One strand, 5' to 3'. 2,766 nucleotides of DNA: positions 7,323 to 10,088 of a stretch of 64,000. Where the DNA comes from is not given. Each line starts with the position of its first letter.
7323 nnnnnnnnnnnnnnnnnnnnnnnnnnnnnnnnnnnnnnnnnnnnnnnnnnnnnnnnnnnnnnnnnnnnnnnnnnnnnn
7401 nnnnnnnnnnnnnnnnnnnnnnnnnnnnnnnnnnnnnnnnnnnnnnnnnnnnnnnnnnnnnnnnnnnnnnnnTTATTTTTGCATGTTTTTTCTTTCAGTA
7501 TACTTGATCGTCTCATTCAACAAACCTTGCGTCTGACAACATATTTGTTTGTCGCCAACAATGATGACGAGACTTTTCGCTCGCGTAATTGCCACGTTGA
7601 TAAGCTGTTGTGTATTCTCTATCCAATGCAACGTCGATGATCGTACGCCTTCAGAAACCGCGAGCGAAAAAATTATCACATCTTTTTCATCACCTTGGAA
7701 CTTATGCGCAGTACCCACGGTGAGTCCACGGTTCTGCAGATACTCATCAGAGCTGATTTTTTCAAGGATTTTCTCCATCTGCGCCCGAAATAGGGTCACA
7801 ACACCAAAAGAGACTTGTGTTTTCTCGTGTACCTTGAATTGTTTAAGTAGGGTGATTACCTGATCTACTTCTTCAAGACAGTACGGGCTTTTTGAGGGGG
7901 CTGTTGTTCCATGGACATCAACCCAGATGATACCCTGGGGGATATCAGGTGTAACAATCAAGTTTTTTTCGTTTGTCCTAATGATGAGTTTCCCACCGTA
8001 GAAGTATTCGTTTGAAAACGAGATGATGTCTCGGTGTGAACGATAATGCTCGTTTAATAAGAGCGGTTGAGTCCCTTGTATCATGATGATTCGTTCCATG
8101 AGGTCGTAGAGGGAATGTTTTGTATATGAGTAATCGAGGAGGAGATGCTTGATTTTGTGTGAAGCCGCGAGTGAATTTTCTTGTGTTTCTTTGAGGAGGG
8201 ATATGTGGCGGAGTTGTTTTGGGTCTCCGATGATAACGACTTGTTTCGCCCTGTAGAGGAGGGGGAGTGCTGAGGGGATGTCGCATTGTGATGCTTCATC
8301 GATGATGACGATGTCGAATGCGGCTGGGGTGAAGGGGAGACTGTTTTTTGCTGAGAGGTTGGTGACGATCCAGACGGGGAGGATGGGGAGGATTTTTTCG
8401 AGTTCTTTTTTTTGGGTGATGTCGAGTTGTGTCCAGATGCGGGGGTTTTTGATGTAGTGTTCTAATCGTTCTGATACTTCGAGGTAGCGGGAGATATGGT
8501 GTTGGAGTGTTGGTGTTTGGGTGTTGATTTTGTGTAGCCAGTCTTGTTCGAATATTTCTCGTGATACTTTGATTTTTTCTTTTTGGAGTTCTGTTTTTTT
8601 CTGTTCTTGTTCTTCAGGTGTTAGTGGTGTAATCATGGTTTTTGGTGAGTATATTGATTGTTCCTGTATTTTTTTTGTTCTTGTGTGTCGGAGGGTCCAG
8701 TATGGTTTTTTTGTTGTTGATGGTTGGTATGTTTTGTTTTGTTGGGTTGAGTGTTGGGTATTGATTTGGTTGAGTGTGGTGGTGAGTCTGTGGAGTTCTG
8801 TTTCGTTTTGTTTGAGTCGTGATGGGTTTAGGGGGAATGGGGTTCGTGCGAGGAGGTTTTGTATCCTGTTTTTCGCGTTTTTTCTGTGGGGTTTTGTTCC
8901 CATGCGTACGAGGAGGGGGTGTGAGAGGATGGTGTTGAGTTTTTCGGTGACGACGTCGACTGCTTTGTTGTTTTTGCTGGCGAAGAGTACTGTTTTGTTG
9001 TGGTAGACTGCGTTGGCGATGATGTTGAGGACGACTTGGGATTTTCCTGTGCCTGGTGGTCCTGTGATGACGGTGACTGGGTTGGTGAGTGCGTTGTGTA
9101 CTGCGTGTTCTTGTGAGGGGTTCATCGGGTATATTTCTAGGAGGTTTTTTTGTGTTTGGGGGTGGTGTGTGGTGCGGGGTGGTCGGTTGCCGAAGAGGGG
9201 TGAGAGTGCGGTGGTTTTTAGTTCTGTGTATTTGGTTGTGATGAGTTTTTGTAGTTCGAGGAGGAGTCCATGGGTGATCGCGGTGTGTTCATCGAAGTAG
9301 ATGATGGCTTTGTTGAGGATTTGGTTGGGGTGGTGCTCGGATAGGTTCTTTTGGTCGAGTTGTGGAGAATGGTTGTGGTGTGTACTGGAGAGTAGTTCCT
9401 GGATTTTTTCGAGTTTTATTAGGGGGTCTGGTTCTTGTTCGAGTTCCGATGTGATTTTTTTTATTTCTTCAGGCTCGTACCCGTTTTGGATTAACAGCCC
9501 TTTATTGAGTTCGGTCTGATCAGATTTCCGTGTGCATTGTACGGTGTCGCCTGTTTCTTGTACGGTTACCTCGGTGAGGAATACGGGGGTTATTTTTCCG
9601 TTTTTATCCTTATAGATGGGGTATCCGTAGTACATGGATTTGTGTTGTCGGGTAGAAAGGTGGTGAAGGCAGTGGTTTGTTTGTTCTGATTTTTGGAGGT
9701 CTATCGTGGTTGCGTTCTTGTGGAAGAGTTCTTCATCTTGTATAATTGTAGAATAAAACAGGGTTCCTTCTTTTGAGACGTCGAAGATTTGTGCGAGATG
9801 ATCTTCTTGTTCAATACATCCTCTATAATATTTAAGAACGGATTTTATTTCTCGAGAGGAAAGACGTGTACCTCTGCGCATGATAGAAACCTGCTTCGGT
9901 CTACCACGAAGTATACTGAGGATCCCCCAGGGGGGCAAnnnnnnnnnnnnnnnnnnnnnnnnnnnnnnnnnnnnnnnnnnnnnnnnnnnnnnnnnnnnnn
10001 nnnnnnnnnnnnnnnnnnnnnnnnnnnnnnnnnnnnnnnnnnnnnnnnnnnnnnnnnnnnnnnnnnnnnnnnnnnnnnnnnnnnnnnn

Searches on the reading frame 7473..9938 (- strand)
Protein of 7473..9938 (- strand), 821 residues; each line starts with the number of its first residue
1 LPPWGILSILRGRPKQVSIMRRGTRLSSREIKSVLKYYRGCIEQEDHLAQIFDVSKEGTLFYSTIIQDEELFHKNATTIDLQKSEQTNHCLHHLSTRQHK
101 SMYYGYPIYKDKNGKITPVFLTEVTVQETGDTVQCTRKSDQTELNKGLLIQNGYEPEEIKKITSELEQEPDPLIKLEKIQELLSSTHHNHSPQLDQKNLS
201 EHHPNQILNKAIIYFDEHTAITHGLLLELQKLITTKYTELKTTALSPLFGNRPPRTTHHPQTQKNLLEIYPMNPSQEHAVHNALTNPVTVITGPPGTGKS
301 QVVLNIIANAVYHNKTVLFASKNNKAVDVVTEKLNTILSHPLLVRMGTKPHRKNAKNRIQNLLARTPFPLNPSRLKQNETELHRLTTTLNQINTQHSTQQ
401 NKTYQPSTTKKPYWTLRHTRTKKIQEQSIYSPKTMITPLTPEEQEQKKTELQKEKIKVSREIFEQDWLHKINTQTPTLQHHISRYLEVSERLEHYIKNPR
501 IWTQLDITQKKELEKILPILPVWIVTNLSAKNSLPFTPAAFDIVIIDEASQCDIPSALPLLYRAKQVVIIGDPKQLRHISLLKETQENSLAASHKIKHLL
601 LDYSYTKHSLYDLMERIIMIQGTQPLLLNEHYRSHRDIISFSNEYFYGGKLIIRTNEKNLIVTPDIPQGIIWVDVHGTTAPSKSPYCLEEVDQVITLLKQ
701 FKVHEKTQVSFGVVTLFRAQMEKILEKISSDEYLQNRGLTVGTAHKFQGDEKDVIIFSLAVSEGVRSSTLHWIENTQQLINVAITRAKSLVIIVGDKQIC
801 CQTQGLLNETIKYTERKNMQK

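Call 23: search_protein_families(library=pfam, proteins=[window:7473-9938:-], max_evalue=0.001)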
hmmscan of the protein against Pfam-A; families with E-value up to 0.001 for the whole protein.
window:7473-9938:- (821 aa): 9 families
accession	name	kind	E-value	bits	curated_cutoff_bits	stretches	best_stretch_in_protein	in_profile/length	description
PF13087.12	AAA_12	-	5.6e-33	114.6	27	1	613-797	5-194/195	AAA domain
PF13086.12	AAA_11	-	1.3e-28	100.9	27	1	272-577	2-251/257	AAA domain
PF13245.12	AAA_19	-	1.4e-14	54.9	25.1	1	276-576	1-129/134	AAA domain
PF13604.12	AAA_30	-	2e-14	54.2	27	2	272-335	2-67/191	AAA domain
PF01443.25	Viral_helicase1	-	5.8e-08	33.3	21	0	538-587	57-108/228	Viral superfamily 1 RNA helicase core domain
PF09848.15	SLFN-g3_helicase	-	1.7e-06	28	24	1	288-337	3-54/354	Schlafen group 3, DNA/RNA helicase domain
PF05127.21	NAT10_TcmA_helicase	-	2e-05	25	22.7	0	290-359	1-68/176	RNA cytidine acetyltransferase NAT10/TcmA, helicase domain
PF02562.22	PhoH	-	7.3e-05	22.8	27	0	269-312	2-45/205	PhoH-like protein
PF20720.3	nSTAND3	-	0.00027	21.1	27.2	0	273-399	4-121/155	Novel STAND NTPase 3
